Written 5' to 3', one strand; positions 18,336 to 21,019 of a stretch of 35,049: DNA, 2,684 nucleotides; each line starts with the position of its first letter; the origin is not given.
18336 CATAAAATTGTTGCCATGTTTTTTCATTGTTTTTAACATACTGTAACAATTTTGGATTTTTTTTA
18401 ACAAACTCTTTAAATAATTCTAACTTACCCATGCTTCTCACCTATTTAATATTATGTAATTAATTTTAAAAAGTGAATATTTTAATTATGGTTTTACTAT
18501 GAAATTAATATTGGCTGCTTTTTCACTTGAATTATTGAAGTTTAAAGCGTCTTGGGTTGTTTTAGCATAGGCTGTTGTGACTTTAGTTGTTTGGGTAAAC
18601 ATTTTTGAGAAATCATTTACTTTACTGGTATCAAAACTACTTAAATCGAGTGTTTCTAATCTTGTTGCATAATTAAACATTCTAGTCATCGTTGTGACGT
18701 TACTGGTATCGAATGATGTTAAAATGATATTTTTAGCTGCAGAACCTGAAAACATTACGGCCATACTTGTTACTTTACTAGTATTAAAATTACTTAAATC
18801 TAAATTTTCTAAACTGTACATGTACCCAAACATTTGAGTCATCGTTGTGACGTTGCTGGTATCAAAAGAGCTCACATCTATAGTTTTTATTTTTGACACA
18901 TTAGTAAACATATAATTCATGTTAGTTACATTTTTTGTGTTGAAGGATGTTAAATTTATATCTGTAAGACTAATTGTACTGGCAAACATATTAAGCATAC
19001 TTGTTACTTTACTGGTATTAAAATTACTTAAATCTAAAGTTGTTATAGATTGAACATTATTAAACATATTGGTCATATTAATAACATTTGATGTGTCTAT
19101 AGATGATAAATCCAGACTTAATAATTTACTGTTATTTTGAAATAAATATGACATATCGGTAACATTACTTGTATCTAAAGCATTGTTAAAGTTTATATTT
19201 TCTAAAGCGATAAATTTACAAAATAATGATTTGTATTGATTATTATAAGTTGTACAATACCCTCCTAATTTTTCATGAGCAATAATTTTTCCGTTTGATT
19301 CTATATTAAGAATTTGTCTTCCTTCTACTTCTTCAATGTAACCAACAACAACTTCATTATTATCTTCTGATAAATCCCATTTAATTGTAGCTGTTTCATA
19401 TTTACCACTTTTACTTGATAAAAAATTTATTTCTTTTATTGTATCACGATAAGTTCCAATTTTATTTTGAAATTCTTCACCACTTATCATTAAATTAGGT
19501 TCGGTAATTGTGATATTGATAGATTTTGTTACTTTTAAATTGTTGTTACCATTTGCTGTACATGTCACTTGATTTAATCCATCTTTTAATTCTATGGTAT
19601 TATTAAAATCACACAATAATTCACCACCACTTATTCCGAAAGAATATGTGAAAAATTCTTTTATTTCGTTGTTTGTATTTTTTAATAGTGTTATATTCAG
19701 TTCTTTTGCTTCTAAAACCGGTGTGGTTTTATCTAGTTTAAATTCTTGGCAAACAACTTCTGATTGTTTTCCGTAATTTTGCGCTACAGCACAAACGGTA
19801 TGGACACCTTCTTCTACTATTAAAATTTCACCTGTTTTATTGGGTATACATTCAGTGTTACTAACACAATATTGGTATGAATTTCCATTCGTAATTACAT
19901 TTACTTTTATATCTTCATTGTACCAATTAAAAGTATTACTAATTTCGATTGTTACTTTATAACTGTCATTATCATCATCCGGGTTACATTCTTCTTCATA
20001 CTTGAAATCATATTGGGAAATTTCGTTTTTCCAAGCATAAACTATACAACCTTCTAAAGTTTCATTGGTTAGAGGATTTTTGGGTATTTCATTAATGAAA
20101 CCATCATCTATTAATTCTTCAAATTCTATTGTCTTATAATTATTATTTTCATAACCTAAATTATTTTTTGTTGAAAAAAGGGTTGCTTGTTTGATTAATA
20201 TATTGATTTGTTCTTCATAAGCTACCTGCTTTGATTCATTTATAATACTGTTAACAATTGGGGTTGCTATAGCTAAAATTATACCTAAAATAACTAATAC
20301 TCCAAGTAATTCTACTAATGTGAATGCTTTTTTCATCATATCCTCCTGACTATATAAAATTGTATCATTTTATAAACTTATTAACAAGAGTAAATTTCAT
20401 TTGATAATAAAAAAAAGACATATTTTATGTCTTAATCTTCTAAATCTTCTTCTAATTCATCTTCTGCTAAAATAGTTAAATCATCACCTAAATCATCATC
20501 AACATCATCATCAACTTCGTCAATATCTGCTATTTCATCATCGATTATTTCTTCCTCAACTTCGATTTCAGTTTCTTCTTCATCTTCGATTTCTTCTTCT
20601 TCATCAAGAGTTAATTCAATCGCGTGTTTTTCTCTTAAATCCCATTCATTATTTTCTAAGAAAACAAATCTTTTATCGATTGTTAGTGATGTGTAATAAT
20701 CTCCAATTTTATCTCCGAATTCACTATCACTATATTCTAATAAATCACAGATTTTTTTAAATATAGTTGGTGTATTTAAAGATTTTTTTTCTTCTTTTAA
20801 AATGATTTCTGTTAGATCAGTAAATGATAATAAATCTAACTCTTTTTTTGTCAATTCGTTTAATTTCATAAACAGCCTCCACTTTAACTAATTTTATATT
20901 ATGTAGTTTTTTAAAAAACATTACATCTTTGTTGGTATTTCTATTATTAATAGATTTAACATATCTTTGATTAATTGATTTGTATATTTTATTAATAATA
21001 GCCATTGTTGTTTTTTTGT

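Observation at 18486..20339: Prepilin (class III signal) N-terminus fused to Ig-like segments and a DUF285 repeat array: a modular pilin-adhesin with a Mollicute-style surface module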

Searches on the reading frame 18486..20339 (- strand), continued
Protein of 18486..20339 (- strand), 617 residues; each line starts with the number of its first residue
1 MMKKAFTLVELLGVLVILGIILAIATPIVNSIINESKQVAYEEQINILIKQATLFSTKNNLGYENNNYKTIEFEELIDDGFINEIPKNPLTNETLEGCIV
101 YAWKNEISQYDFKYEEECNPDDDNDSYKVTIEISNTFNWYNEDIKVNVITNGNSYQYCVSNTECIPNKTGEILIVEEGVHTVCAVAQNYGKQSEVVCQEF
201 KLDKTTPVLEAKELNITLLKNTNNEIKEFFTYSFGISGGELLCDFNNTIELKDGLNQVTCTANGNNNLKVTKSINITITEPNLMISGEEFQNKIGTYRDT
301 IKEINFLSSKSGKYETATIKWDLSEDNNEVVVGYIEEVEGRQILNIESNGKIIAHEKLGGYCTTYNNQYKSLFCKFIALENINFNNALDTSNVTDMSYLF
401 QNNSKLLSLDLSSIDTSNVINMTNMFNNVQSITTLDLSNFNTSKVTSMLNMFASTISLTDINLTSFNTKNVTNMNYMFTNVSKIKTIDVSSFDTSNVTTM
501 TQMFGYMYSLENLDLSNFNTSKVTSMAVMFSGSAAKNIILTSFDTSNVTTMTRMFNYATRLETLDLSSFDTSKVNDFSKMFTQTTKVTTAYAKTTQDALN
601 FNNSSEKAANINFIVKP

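Call 57: search_solved_structures(query=A1, max_evalue=0.01)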
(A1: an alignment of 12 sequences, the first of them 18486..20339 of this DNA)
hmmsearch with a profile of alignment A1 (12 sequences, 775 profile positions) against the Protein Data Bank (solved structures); distinct sequences matched with E-value up to 0.01: 27.
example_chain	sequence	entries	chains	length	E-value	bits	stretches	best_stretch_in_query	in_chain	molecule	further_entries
9egp_A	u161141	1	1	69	1.8e-06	29.7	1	2-54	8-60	Geopilin domain 1 protein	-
1oqw_A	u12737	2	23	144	3.2e-06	28.9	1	5-74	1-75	Fimbrial protein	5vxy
7tgg_A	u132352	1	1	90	1.9e-05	26.3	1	2-33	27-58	Geopilin domain 1 protein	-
8pfb_G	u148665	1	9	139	2e-05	26.3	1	5-55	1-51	Type IV pilin PilE1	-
2z66_A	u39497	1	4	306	2.6e-05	25.9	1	480-703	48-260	Variable lymphocyte receptor B, Toll-like receptor 4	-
2id5_A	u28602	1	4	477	7.8e-05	24.3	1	454-724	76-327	Leucine rich repeat neuronal 6A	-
4oqt_A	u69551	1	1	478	7.8e-05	24.3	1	454-724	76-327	Leucine-rich repeat and immunoglobulin-like domain-containing nogo receptor-interacting pr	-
2z63_A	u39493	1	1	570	8e-05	24.2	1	425-651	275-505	Toll-like receptor 4, Variable lymphocyte receptor B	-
8tj2_C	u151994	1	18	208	0.00012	23.7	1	5-57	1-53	Type IV major pilin protein PilA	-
3fxi_A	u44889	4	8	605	0.00031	22.3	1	425-703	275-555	Toll-like receptor 4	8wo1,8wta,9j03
6xxd_A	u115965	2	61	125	0.00031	22.3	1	5-68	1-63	PilA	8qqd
4g8a_A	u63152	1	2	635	0.00038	22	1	427-703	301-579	Toll-like receptor 4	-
8tum_e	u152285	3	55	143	0.00058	21.4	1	5-40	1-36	Type IV major pilin protein PilA | Pilin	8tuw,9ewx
8tob_GA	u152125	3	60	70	0.00076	21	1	6-38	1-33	Fimbrial protein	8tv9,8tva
9laa_A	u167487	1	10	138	0.00082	20.9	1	3-36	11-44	Type IV pilin protein PilA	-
5wda_A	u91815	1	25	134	0.0089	17.5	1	5-60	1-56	General secretion pathway protein G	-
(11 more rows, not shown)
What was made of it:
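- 20325..20339 (-): Class III leader peptide M(M)KKA, with predicted prepilin-peptidase cleavage between Ala and Phe. The family profile aligns from mature residue 1 of solved pilins (call 57).
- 18489..19214 (-): DUF285/PARCEL repeat array (8 canonical 25-26-aa units, residues ~385-590) plus a C-terminal cap; an LRR-like solenoid that is the presumed ligand-binding cargo. There is weak profile similarity to the LRRs of TLR4, LINGO and Skp2 (call 57).
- On Type IV pilin (type 4 filament subunit): The alignment is in register with solved pilins from their residue 1 (call 57).
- The family profile aligns to solved pilins (PAK pilin 1oqw, S. sanguinis PilE1 8pfb, GspG 5wda) starting exactly at their mature residue 1 (call 57). 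The profile aligns in register with the mature N-termini of many solved pilins (call 57).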

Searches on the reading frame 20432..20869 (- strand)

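Call 25: search_protein_families(library=pfam, proteins=[window:20432-20869:-], max_evalue=0.01)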
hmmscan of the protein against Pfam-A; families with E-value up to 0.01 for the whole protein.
window:20432-20869:- (145 aa): 1 family
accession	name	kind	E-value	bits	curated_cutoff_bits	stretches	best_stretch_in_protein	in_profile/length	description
PF05066.19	HARE-HTH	-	0.00046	21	25.9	1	15-80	2-70/71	HB1, ASXL, restriction endonuclease HTH domain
